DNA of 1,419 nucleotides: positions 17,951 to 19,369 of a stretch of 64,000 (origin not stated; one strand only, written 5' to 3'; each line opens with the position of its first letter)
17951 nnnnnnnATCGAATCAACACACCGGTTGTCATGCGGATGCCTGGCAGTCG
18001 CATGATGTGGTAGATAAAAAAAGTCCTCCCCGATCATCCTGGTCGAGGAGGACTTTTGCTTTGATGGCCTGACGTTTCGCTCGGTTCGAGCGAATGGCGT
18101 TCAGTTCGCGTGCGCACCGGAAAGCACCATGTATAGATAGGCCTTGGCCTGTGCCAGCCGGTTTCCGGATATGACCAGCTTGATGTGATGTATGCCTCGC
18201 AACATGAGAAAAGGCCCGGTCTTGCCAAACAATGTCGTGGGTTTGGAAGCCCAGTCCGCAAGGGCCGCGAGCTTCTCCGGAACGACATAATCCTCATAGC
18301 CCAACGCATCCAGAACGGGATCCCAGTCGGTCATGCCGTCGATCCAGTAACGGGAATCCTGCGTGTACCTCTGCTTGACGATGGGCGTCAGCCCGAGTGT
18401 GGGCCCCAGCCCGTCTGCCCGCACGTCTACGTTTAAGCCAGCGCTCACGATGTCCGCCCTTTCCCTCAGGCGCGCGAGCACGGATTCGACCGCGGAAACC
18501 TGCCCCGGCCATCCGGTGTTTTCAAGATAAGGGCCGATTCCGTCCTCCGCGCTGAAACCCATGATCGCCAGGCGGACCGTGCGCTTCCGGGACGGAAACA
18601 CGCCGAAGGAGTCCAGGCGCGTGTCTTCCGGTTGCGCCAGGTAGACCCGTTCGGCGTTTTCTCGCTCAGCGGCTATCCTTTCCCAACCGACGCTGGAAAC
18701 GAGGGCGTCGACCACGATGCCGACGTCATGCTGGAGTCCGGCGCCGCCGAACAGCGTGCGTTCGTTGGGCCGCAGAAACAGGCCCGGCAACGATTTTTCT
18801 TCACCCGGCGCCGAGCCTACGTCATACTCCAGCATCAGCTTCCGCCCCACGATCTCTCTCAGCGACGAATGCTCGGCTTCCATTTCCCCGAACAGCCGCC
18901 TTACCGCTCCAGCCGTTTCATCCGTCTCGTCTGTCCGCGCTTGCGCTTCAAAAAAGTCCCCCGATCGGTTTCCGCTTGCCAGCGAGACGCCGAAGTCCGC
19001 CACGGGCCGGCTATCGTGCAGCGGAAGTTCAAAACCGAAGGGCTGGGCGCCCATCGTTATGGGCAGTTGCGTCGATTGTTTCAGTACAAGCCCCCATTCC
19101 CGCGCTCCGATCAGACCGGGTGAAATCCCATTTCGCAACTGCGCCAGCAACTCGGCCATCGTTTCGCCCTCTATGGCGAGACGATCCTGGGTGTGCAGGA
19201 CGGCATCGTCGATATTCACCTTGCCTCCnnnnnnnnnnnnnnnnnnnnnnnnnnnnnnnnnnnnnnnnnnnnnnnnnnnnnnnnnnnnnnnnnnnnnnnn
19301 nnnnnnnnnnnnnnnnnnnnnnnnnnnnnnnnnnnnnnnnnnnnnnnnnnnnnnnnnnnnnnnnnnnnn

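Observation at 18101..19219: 372-aa protein of unknown family as terminal gene of the RiPP operon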

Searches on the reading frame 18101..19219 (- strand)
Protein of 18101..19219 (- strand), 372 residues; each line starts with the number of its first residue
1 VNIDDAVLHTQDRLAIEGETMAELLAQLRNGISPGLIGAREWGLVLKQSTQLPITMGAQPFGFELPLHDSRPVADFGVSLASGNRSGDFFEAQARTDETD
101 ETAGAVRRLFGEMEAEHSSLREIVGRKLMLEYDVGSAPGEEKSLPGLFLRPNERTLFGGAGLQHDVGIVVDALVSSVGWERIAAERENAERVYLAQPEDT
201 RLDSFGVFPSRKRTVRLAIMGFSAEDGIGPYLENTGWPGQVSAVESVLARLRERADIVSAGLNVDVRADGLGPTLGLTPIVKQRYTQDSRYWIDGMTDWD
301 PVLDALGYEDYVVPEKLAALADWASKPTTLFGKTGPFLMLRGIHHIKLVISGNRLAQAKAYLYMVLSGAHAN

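Call 5: search_protein_families(library=pfam, proteins=[window:18101-19219:-], max_evalue=0.01)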
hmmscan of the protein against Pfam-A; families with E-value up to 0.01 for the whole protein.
window:18101-19219:- (372 aa): 0 families

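Call 6: search_protein_families(library=ncbifam, proteins=[window:18101-19219:-], max_evalue=0.01)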
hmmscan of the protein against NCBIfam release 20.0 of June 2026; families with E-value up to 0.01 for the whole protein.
window:18101-19219:- (372 aa): 0 families

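Call 7: find_homologous_proteins(query=window:18101-19219:-, max_evalue=0.001)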
Query window:18101-19219:- (372 aa): 907 proteins with E <= 0.001 among 8000 candidates; the best 120 are listed.
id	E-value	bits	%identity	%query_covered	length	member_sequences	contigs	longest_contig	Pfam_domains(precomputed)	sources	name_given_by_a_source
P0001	1.9e-234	796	95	100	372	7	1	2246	-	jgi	-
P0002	3.1e-231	785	94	100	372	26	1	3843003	-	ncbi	-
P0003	3.5e-225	765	92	100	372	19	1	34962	-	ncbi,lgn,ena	-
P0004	2.4e-221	753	89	100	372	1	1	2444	-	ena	-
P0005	3.1e-220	749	90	100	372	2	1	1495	-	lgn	-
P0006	2.0e-217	740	90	100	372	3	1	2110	-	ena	-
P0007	2.1e-207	707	84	100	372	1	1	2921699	-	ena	-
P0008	6.5e-205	699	83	100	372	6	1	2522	-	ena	-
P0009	3.4e-204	696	84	100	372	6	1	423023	-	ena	-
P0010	6.3e-204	695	83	100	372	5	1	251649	-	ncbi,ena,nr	ncbi:MAG: hypothetical protein OXO51_19260 [Gemmatimonadota bacterium]|nr:hypothetical protein [Gemm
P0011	2.8e-196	670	82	99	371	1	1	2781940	-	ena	-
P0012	1.2e-195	668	80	99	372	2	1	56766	-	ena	-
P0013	5.6e-193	659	79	99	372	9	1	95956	-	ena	-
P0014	1.9e-191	654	77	100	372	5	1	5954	-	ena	-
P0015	9.9e-190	649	77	100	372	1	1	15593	-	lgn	-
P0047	1.3e-174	599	73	99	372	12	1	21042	-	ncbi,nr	ncbi:MAG: hypothetical protein F4X91_02860 [Nitrospinae bacterium]|nr:hypothetical protein [Nitrospi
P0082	6.3e-164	564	68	99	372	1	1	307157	-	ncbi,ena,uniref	ncbi:hypothetical protein [Methylobacterium sp.]|uniref:hypothetical protein n=1 Tax=Methylobacteriu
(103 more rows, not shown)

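Call 8: search_solved_structures(query=window:18101-19219:-, max_evalue=10)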
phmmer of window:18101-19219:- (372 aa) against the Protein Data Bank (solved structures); distinct sequences matched with E-value up to 10: 0.

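Call 13: find_encoding_contigs(protein=P0082, flank=10000, max_places=3)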
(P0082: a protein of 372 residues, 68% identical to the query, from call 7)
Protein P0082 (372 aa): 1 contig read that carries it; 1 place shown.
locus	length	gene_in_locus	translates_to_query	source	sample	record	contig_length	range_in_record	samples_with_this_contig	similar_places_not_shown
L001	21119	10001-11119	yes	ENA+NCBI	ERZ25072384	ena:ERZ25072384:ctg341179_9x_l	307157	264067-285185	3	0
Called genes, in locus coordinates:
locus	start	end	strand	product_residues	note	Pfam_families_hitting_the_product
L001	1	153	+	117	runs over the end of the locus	PF05717:TnpB_IS66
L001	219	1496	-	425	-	PF06782:UPF0236 (faint)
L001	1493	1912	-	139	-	PF20586:DUF6788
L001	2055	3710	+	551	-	PF13007:LZ_Tnp_IS66, PF13005:zf-IS66, PF03050:DDE_Tnp_IS66, PF13817:DDE_Tnp_IS66_C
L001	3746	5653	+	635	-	PF03412:Peptidase_C39, PF00664:ABC_membrane, PF00005:ABC_tran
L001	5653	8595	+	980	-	PF00664:ABC_membrane, PF00005:ABC_tran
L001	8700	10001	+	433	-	PF13243:SQHop_cyclase_C (faint)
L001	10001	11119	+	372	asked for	-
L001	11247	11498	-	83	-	PF27793:RNP_Burkhold (faint), PF02979:NHase_alpha (weak)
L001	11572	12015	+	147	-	-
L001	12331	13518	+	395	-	PF13356:Arm-DNA-bind_3, PF00589:Phage_integrase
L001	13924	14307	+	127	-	PF06296:RelE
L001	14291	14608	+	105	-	PF01381:HTH_3 (weak)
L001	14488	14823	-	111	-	-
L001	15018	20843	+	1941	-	PF03160:Calx-beta (faint)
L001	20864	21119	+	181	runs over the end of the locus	-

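Call 14: find_encoding_contigs(protein=P0047, flank=10000, max_places=3)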
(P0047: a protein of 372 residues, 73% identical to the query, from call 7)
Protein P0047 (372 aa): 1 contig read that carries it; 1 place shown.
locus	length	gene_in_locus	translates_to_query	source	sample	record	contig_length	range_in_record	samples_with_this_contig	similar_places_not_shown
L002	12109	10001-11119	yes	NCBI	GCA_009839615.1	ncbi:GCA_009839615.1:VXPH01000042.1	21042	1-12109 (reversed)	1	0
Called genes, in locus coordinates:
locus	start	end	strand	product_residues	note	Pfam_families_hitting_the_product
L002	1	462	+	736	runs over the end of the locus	PF03412:Peptidase_C39, PF00664:ABC_membrane, PF00005:ABC_tran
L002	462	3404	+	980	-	PF00664:ABC_membrane, PF00005:ABC_tran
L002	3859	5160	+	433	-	PF02979:NHase_alpha (weak)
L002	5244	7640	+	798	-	PF00487:FA_desaturase, PF03710:GlnE (faint)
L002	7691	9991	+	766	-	PF02624:YcaO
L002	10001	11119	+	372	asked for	-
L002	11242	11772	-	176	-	PF02979:NHase_alpha (faint)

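Call 18: predict_structure(alignment_id=A1)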
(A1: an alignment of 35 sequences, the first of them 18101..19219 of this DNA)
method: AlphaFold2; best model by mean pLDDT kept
length: 372 residues; sequences in the alignment: 35
mean_pLDDT: 81.3   pTM: 0.84
mean pLDDT of the five models: 81.3, 80.4, 76.0, 73.5, 60.9
residues with pLDDT >= 90: 159; 70-90: 132; 50-70: 47; < 50: 34
segments of 3 or more residues with pLDDT < 50: 1-10, 13-16, 138-141, 289-293, 331-336, 368-372
pLDDT, mean of each block of 10 residues (from residue 1): 47 54 79 89 89 70 92 90 74 83 92 89 89 70 82 70 92 96 97 91 91 93 82 93 90 87 95 92 57 60 90 93 69 52 88 90 62 31
secondary structure, 60 per line:
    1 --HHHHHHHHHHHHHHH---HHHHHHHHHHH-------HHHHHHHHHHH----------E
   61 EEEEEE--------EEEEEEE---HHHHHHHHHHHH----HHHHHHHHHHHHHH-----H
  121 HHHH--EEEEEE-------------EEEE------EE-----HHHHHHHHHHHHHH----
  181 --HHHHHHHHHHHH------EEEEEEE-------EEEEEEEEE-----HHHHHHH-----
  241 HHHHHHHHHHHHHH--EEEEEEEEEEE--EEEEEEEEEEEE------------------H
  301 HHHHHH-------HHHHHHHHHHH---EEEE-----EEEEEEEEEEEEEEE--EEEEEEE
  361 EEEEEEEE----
elements in order: H3-17 H21-31 H39-49 E60-66 E75-81 H85-96 H101-114 H120-124 E127-132 E146-149 H163-176 H183-194 E201-207 E215-223 H229-235 H241-254 E257-267 E270-281 H300-306 H314-324 E328-331 E337-351 E354-368

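Call 22: fold_search(model_id=the predicted structure, library=pdb)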
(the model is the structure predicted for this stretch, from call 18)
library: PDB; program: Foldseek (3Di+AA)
matches with E <= 10: 571; with E <= 0.001: 55
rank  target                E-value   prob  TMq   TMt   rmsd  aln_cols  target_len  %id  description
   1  7fhf                  9.6e-06  1.00  0.41  0.48   9.2       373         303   12  Structure of prenyltransferase mutant V49W/Y288F/Q295F from Streptomyces sp. (strain CL190) (released 2022-06-22)
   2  6zrz_BBB              1.7e-05  1.00  0.49  0.51   6.8       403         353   13  Crystal structure of 5-dimethylallyl tryptophan synthase from Streptomyces coelicolor in complex with DMASPP and Trp (released 2020-12-09)
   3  1zb6                  2.1e-05  1.00  0.43  0.50   8.5       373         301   12  Co-Crystal Structure of ORF2 an Aromatic Prenyl Transferase from Streptomyces sp. strain cl190 complexed with GSPP and 1 (released 2005-06-21)
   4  7fhb                  4.7e-05  1.00  0.42  0.48   9.7       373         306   13  Structure of prenyltransferase from Streptomyces sp. (strain CL190) with bound GPP (released 2022-06-22)
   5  8day_D                5.3e-05  1.00  0.51  0.53   6.8       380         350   11  Crystal Structure of DMATS1 prenyltransferase in complex with L-Tyr and DMSPP (released 2022-09-28)
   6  4ld7_A                7.3e-05  1.00  0.47  0.44   7.4       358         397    9  Crystal structure of AnaPT from Neosartorya fischeri (released 2013-12-11)
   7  8daz_D                7.8e-05  1.00  0.47  0.49   7.5       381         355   12  Crystal structure of DMATS1 prenyltransferase in complex with L-Trp and GSPP (released 2022-09-28)
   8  7fhc                  8.2e-05  1.00  0.42  0.48   8.8       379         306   13  Structure of prenyltransferase mutant V49W from Streptomyces sp. (strain CL190) (released 2022-06-22)
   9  8db1_D                8.7e-05  1.00  0.48  0.50   7.6       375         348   11  Crystal structure of native DMATS1 prenyltransferase (released 2022-09-28)
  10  8daz_B                8.7e-05  1.00  0.50  0.51   7.2       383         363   12  Crystal structure of DMATS1 prenyltransferase in complex with L-Trp and GSPP (released 2022-09-28)
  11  7w8v                  8.7e-05  1.00  0.46  0.49   7.5       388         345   12  DMSPP- and Trp-bound 6-dimethylallyl tryptophan synthase, IptA (released 2022-10-19)
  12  6pgn                  9.1e-05  1.00  0.41  0.49   8.1       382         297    9  PagF single mutant with GPP (released 2019-07-24)
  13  5jxm                  9.7e-05  1.00  0.45  0.46   6.9       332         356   15  Crystal Structure of Prenyltransferase PriB Apo Form (released 2016-06-08)
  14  1zcw                  1.1e-04  1.00  0.43  0.51   8.5       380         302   12  Co-crystal structure of Orf2 an aromatic prenyl transferase from Streptomyces sp. strain CL190 complexed with GPP (released 2005-06-21)
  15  4ee8                  1.1e-04  1.00  0.41  0.49   6.8       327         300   12  Crystal structure of the Novel Phenazine Prenyltransferase EpzP (wildtype) (released 2012-11-14)
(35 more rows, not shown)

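Call 25: search_protein_representatives(alignment_id=A1)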
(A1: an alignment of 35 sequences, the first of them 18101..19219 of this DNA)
Query: 35 sequences, 372 profile positions. Proteins with E-value up to 0.001 (for the whole library): 832; up to 1e-10: 318; up to 1e-30: 116. The best 150 are listed.
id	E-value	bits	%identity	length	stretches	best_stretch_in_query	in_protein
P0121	1.8e-171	586.7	-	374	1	2-371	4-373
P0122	6.7e-146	502.5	-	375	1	1-368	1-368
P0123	1.4e-136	471.8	-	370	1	1-369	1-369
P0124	7.1e-136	469.5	-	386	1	1-279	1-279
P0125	8.7e-132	456.0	-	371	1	1-369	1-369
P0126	2.1e-127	441.6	-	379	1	1-366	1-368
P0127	1.8e-125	435.3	-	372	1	1-370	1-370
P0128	7.4e-123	426.6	-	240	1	139-371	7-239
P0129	6.8e-117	407.0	-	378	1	1-366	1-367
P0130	3.1e-116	404.8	-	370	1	1-368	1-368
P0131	4.9e-111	387.7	-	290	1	113-317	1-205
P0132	6.6e-110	384.0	-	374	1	1-369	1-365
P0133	8.7e-107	373.7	-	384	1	1-366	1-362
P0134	1.2e-101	356.8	-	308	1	1-196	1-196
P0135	5.8e-101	354.6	-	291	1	21-241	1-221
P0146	7.5e-87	308.1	-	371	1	7-363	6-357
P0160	3.3e-73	263.2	-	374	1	10-368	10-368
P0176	3.3e-59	217.2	-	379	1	8-367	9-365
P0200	4.2e-40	154.3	-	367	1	11-367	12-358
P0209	1.7e-36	142.5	-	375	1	17-364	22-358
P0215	2.2e-35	138.8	-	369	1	19-371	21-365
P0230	2.5e-32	128.7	-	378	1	17-363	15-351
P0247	9.6e-29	116.9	-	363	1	18-364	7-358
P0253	2.3e-28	115.6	-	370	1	19-367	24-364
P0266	7.8e-26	107.3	-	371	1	22-363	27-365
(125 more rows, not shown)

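Call 28: search_solved_structures(query=A2, max_evalue=10, show_alignments=2)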
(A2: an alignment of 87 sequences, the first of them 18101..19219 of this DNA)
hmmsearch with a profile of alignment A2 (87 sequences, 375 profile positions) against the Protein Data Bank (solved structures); distinct sequences matched with E-value up to 10: 1.
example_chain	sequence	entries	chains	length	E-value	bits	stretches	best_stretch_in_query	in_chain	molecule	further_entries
9yed_CP1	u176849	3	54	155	0.77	11.7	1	222-267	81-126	Chemotaxis protein PomB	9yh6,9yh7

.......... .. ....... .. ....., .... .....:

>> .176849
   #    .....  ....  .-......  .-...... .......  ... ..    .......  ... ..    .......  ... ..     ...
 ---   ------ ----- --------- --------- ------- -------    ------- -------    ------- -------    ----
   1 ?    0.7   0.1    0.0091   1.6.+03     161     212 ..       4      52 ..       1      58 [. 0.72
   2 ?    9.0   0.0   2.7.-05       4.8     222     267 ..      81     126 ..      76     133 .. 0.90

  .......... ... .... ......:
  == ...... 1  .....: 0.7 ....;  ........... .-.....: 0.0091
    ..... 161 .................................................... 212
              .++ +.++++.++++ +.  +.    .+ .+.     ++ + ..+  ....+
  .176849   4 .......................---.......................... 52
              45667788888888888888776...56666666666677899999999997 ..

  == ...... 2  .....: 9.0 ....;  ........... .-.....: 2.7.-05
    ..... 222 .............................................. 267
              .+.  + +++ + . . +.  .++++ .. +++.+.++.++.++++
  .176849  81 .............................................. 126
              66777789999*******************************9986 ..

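Call 29: search_protein_families(library=pfam, alignment_id=A2, max_evalue=1)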
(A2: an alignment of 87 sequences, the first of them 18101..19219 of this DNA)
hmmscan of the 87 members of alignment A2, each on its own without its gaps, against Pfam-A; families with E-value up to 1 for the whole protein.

A. member 1, window:18101-19219:- (372 aa): 0 families

B. families by the number of members that match (of 87 scanned): 20 families
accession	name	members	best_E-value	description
PF24645.1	DUF7639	2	0.18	Domain of unknown function (DUF7639)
PF02578.20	Cu-oxidase_4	1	0.0095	Multi-copper polyphenol oxidoreductase laccase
PF02429.20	PCP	1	0.021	Peridinin-chlorophyll A binding protein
PF00144.29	Beta-lactamase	1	0.042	Beta-lactamase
PF07863.16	CtnDOT_TraJ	1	0.044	Homologues of TraJ from Bacteroides conjugative transposon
PF12833.13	HTH_18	1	0.054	Helix-turn-helix domain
PF23234.1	WH4_Lhr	1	0.066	Large helicase-related protein, winged-helix domain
PF10957.13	Spore_Cse60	1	0.075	Sporulation protein Cse60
PF25601.1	AAA_lid_14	1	0.076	AAA+ ATPase lid domain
PF23840.1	Phage_tail_terminator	1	0.091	Phage tail terminator protein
PF22688.2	Hda_lid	1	0.12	Hda, lid domain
PF07277.16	SapC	1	0.12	SapC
PF11488.14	Lge1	1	0.16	Transcriptional regulatory protein LGE1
PF19457.4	DUF5994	1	0.16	Family of unknown function (DUF5994)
PF13613.12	HTH_Tnp_4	1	0.16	Helix-turn-helix of DDE superfamily endonuclease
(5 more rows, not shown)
